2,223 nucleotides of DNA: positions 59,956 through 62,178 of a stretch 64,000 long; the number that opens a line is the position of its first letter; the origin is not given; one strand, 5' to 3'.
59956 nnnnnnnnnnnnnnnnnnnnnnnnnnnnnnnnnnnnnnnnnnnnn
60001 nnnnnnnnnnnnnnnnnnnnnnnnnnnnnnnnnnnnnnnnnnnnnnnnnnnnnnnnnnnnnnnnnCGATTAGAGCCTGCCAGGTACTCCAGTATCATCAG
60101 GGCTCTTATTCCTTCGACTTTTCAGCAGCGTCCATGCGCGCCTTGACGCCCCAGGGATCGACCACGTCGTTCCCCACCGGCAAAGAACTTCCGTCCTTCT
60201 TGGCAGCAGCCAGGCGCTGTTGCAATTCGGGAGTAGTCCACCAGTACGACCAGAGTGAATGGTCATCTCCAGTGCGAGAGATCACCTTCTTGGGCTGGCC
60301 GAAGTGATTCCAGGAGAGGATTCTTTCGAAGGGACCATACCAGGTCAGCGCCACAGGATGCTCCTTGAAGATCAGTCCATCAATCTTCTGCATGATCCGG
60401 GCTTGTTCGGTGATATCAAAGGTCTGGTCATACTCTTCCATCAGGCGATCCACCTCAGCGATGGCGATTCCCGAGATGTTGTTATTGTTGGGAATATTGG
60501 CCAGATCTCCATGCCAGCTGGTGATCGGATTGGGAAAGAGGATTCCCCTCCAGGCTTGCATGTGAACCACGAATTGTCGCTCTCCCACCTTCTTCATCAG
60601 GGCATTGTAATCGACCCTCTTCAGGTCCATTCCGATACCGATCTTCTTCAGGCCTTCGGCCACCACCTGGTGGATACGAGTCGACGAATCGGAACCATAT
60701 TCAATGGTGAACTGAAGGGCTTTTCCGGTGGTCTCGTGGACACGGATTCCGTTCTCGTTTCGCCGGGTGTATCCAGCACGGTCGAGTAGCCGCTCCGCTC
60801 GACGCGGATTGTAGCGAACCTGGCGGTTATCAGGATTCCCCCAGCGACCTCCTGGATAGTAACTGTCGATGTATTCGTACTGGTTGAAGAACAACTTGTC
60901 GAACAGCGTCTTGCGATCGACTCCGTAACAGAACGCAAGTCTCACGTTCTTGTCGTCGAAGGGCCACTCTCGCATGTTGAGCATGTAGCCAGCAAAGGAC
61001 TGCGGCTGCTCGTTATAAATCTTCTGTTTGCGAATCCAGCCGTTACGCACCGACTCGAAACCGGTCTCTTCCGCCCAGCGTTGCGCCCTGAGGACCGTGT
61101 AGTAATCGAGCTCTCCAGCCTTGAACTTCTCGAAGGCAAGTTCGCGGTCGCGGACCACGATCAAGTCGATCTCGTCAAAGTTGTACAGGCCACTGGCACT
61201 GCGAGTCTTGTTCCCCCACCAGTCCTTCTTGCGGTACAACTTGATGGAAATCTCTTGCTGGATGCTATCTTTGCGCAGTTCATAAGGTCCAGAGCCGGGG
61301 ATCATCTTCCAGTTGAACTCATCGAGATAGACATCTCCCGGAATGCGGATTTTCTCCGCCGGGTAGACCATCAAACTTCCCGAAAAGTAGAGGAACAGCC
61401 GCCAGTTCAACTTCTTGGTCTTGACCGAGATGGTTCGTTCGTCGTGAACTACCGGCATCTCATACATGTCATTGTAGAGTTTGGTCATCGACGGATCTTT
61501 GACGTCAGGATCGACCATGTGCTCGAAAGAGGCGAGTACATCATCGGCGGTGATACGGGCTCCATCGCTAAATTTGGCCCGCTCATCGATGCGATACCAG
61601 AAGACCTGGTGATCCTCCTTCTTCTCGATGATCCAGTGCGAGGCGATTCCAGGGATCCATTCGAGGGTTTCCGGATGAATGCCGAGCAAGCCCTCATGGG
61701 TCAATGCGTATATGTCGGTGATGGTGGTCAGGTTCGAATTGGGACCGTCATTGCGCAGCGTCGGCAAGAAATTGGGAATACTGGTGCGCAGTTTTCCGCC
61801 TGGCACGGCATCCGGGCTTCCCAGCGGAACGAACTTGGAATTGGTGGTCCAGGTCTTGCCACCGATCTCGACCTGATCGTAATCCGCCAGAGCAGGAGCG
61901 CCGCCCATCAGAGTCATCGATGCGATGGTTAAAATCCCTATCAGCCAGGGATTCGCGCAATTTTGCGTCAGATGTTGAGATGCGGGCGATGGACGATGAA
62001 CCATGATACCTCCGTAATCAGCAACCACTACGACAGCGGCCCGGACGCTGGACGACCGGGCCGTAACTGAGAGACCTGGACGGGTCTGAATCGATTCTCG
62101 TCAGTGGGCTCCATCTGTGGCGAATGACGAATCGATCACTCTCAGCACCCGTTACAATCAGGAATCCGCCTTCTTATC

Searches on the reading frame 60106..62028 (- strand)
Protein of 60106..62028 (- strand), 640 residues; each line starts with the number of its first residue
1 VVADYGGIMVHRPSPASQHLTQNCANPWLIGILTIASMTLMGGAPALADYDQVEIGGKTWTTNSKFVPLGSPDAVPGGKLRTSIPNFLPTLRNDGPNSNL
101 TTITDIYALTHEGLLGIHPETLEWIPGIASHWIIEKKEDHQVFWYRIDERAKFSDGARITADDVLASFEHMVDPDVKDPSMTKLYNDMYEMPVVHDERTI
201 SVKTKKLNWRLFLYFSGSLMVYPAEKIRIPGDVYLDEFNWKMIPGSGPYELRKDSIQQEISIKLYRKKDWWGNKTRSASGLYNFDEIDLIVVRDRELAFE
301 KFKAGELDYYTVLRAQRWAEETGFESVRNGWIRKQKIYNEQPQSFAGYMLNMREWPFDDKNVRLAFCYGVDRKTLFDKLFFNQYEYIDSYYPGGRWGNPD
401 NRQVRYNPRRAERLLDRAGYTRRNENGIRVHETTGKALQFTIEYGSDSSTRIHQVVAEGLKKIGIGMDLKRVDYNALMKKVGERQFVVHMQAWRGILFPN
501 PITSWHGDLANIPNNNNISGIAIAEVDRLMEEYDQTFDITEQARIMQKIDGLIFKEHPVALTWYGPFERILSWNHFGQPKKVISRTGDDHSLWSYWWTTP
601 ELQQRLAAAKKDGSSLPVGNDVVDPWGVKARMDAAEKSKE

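Call 53: search_protein_families(library=pfam, proteins=[window:60106-62028:-], max_evalue=0.0001)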
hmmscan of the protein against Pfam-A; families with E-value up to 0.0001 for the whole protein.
window:60106-62028:- (640 aa): 1 family
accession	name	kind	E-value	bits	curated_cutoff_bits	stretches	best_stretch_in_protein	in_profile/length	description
PF00496.27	SBP_bac_5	-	6.1e-58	197.1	32.4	1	124-502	2-354/368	Bacterial extracellular solute-binding proteins, family 5 Middle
